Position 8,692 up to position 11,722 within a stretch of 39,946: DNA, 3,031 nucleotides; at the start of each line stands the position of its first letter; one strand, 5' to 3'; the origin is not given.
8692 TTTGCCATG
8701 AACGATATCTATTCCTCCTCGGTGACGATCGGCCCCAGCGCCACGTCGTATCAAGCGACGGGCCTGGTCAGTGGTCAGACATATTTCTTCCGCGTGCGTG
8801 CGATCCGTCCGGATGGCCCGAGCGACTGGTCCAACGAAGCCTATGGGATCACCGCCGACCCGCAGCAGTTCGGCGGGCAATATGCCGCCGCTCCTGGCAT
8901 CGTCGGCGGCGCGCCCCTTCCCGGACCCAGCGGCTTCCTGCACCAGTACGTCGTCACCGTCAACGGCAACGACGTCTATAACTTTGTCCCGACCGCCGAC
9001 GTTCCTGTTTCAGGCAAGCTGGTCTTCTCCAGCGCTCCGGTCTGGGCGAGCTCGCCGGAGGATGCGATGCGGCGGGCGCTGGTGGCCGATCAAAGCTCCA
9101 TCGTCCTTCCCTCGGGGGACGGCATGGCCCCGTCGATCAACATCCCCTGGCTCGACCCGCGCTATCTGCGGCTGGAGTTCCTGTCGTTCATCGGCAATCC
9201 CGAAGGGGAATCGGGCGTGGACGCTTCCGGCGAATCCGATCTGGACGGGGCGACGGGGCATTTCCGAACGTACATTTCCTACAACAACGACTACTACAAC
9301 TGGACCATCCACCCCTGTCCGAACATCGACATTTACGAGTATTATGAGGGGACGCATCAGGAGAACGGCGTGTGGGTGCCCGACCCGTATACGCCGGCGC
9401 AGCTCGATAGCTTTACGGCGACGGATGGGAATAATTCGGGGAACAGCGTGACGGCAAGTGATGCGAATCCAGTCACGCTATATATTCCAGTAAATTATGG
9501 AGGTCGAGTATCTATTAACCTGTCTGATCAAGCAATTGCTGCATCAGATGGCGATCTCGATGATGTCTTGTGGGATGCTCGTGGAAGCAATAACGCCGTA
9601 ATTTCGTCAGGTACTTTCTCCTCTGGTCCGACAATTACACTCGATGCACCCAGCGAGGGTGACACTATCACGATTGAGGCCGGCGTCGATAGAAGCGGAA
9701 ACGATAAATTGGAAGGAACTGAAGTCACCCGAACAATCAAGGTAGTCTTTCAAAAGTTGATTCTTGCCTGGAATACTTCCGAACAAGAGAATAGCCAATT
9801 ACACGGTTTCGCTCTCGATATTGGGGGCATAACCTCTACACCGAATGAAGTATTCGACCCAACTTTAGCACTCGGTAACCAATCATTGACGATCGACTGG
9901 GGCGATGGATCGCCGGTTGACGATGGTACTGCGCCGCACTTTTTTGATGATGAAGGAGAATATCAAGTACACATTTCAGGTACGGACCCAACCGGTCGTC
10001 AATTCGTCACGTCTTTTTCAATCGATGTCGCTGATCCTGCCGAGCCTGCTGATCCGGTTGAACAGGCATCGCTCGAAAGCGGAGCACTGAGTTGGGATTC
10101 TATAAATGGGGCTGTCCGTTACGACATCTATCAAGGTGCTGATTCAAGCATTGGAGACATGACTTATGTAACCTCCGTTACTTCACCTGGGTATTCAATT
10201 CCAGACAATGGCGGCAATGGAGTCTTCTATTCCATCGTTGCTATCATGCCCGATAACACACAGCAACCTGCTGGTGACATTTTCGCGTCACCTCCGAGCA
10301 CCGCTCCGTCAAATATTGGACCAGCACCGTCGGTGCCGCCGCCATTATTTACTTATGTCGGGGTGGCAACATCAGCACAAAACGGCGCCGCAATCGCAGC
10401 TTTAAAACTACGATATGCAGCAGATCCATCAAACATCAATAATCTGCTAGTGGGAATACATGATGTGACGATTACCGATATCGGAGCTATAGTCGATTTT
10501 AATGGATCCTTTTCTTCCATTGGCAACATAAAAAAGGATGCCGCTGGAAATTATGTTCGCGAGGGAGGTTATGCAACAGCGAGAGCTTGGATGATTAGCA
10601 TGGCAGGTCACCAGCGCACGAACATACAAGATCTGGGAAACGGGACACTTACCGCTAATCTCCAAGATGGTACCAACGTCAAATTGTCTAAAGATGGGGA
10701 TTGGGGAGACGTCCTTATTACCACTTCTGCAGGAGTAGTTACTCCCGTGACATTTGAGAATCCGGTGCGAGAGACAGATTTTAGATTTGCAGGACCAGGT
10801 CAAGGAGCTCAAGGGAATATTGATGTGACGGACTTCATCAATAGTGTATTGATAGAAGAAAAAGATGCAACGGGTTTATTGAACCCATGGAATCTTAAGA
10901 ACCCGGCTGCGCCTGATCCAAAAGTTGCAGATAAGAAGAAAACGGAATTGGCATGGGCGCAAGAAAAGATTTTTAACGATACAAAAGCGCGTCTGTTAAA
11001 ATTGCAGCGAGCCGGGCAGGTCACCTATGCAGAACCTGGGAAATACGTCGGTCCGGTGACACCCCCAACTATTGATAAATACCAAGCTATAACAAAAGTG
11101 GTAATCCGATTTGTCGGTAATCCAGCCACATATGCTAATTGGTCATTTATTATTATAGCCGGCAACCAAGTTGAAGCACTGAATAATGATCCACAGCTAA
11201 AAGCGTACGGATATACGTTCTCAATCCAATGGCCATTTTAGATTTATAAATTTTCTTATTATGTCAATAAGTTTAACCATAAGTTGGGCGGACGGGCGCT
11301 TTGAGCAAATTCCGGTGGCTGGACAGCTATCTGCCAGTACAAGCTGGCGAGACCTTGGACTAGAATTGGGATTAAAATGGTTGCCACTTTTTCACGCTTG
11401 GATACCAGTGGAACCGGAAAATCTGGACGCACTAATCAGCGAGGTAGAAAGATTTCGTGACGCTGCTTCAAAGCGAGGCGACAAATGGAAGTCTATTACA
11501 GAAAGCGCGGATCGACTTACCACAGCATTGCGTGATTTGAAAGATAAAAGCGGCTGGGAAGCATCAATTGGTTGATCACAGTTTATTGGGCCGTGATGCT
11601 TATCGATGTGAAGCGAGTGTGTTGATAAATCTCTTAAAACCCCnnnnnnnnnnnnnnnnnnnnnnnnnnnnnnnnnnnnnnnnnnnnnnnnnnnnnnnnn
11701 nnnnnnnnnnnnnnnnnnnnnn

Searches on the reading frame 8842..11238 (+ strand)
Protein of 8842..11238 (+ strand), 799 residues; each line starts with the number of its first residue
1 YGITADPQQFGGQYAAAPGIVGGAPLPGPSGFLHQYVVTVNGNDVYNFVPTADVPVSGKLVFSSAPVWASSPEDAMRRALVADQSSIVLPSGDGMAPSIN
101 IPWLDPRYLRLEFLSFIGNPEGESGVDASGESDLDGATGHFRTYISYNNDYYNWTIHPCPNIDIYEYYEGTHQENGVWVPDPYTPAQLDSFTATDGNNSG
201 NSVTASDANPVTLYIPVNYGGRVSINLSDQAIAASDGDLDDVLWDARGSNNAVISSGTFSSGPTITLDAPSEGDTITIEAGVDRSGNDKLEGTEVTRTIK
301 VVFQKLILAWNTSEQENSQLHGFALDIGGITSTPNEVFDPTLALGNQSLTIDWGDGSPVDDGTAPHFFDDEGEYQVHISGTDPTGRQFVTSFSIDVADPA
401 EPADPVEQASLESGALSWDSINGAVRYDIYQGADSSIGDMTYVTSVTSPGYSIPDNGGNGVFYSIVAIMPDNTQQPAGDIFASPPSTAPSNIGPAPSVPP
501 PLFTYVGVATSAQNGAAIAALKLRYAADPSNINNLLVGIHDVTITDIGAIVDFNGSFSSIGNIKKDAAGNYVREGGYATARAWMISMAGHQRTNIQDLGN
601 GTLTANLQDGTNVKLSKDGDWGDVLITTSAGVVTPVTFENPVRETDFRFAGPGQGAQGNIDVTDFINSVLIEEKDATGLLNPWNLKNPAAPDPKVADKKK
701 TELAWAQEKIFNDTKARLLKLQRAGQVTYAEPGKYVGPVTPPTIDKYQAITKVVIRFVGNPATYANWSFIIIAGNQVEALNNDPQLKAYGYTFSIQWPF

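Call 8: search_protein_families(library=pfam, proteins=[window:8842-11238:+], max_evalue=0.1)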
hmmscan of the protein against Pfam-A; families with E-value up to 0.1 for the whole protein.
window:8842-11238:+ (799 aa): 2 families
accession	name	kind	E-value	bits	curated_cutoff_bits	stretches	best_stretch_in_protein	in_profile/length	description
PF18911.6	PKD_4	-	0.00062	20.2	27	1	348-387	36-75/85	PKD domain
PF00801.26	PKD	-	0.011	16.1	23.5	0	349-386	32-71/80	PKD domain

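Call 9: search_protein_families(library=ncbifam, proteins=[window:8842-11238:+], max_evalue=0.1)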
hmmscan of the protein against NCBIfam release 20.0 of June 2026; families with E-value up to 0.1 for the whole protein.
window:8842-11238:+ (799 aa): 1 family
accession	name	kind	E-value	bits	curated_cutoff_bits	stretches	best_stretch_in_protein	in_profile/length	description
NF058578.1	CPR_pilus_PamR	equivalog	0.068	12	300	0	349-387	183-229/297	pilus system RbmA-like protein PamR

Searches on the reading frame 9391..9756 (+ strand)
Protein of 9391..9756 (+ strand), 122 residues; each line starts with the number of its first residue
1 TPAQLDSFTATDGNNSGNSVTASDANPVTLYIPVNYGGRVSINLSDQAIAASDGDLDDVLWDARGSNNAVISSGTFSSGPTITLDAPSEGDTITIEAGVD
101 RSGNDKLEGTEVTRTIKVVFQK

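Call 58: find_related_loci(query=A7, collection=metagenome_contigs, flank=10000)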
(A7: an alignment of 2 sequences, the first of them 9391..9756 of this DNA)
Query A7 (122 aa) in metagenome_contigs; peptide patterns used: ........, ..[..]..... (x = any residue, [..] = any of these).
431 stretches matched a pattern, but none encodes a relative of the query by tblastn (E <= 1e-3).

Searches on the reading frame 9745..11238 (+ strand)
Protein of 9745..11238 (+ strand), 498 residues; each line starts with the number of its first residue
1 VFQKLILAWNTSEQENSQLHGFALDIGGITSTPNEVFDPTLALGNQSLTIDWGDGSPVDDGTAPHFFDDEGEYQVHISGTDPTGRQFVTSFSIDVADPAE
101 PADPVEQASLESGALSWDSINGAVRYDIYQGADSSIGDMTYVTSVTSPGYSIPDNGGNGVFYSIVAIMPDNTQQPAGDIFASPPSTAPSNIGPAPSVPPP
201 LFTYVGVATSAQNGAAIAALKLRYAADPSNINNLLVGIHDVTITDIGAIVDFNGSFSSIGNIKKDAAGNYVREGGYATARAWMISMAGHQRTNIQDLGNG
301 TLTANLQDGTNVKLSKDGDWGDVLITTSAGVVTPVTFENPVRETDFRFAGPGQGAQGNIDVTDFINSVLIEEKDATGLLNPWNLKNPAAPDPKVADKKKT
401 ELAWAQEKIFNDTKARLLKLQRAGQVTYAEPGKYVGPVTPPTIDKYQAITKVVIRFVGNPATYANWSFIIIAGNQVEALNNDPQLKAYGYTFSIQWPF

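Call 23: search_solved_structures(query=window:9745-11238:+, max_evalue=1, show_alignments=1)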
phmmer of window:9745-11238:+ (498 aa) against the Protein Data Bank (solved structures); distinct sequences matched with E-value up to 1: 4.
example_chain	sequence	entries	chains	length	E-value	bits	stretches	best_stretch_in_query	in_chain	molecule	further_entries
9lqj_A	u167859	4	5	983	5e-05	25.5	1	47-116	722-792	Collagenase ColH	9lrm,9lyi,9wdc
9lrk_A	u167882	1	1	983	5e-05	25.5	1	47-116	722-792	Collagenase ColH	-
4u6t_A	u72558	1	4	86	0.15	13.9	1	47-96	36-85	ColH protein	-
4u7k_A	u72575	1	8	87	0.16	13.9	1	47-96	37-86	ColH protein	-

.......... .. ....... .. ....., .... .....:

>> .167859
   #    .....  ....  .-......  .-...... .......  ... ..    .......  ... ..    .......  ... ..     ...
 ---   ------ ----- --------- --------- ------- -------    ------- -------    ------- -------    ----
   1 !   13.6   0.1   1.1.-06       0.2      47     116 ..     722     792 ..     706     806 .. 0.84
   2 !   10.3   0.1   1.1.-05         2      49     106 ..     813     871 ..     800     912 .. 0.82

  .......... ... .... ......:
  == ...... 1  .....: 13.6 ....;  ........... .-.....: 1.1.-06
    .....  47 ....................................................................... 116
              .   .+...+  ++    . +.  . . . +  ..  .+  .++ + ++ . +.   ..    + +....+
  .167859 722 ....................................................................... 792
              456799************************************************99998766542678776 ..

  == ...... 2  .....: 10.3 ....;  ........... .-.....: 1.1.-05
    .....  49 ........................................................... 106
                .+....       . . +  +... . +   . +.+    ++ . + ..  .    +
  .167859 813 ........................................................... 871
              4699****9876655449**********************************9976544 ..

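Call 49: search_protein_families(library=phrogs, proteins=[window:9745-11238:+], max_evalue=0.1)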
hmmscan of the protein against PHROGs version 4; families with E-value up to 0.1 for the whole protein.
window:9745-11238:+ (498 aa): 1 family
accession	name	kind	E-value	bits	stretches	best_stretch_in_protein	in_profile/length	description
phrog_7440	-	tail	0.011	15.8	0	109-151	264-306/354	major tail protein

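Call 50: search_protein_families(library=padloc, proteins=[window:9745-11238:+], max_evalue=0.1)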
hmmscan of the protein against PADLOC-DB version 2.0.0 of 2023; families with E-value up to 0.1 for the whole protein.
window:9745-11238:+ (498 aa): 0 families

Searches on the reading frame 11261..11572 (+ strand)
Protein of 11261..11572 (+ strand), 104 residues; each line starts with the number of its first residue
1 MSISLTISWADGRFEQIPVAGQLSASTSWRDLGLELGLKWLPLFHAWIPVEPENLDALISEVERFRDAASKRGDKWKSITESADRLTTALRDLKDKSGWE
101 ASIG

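Call 8: search_protein_families(library=pfam, proteins=[window:11261-11572:+], max_evalue=0.1)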
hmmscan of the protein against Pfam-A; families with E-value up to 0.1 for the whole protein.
window:11261-11572:+ (104 aa): 3 families
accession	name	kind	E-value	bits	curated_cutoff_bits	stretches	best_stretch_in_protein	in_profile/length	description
PF19855.4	DUF6330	-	0.0024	18.2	35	1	69-102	23-56/69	Family of unknown function (DUF6330)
PF13997.11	YqjK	-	0.019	15.8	28.1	1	58-99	1-42/73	YqjK-like protein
PF13729.12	TraF_2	-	0.034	13.8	25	1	54-104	38-84/264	F plasmid transfer operon, TraF, protein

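Call 9: search_protein_families(library=ncbifam, proteins=[window:11261-11572:+], max_evalue=0.1)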
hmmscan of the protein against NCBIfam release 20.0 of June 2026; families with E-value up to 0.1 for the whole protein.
window:11261-11572:+ (104 aa): 0 families

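Call 49: search_protein_families(library=phrogs, proteins=[window:11261-11572:+], max_evalue=0.1)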
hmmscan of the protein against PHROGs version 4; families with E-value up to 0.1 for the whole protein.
window:11261-11572:+ (104 aa): 1 family
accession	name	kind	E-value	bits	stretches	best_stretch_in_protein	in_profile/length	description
phrog_4029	-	unknown function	0.066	14.5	1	50-91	43-85/144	-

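Call 50: search_protein_families(library=padloc, proteins=[window:11261-11572:+], max_evalue=0.1)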
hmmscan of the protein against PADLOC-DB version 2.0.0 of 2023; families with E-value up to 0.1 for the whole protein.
window:11261-11572:+ (104 aa): 0 families

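Call 99: search_solved_structures(query=window:11261-11572:+, max_evalue=5, show_alignments=1)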
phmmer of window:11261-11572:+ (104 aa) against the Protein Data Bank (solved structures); distinct sequences matched with E-value up to 5: 1.
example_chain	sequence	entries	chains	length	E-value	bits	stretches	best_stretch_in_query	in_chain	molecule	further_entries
5b3d_A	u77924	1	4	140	1.1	12.7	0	66-99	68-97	Flagella synthesis protein FlgN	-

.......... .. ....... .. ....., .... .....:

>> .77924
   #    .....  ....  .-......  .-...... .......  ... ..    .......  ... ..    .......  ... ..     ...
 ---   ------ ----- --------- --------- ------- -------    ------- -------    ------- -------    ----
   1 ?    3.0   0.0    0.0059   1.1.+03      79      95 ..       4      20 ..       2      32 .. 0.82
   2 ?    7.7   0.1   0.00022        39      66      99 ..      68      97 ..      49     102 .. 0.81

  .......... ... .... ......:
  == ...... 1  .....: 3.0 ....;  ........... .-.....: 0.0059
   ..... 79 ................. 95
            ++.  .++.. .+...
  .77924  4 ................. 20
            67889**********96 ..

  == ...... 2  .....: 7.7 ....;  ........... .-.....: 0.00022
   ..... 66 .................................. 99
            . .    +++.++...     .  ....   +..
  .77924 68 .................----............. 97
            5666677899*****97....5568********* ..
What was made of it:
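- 11261..11575 (+): p104: small soluble protein between tip 1 and ZnR1. It is part of the same low-GC block and is a second candidate partner for tip 1. No family or structure match (calls 8, 9, 49, 50, 99).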
